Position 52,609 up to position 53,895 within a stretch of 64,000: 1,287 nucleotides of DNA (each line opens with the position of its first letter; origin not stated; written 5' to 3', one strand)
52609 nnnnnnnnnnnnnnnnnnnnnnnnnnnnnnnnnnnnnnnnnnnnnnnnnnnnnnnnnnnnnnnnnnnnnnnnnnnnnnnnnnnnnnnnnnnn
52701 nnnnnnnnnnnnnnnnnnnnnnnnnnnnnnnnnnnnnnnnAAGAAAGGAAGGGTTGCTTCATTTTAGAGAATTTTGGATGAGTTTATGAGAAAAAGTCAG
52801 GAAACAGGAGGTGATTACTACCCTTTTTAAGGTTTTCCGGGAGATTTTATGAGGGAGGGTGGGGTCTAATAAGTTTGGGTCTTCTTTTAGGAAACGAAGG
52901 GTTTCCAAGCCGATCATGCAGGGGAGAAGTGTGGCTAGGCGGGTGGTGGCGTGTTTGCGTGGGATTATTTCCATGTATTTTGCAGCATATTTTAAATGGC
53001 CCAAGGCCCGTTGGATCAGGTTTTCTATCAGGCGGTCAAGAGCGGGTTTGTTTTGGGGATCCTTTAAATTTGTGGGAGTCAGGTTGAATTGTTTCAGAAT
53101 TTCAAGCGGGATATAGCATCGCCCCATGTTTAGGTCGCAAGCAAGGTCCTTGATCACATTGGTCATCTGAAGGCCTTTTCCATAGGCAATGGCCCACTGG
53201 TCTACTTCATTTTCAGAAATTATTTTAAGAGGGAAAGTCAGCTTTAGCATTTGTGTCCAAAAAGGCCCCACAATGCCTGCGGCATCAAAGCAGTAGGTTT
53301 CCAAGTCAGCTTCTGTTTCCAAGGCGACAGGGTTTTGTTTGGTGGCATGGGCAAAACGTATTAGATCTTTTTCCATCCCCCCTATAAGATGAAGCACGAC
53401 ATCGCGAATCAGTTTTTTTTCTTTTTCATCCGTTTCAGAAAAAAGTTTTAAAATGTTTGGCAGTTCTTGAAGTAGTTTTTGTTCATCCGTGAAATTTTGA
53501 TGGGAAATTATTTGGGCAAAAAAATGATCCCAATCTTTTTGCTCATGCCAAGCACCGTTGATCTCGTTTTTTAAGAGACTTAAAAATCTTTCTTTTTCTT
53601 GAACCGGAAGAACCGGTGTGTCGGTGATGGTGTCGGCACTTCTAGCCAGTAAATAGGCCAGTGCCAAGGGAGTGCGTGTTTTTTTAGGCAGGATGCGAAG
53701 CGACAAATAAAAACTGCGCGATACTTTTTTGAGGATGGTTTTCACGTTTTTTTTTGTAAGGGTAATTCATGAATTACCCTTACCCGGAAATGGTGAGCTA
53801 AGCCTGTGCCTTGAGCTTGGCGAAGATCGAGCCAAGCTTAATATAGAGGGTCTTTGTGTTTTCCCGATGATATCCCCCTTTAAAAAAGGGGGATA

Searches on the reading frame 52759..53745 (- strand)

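Call 40: search_protein_families(library=pfam, proteins=[window:52759-53745:-], max_evalue=0.01)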
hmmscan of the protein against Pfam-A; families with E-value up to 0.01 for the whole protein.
window:52759-53745:- (328 aa): 1 family
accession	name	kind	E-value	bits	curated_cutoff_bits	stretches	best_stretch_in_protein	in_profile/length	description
PF00494.24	SQS_PSY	-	2.9e-51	175.2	26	1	5-292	1-251/263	Squalene/phytoene synthase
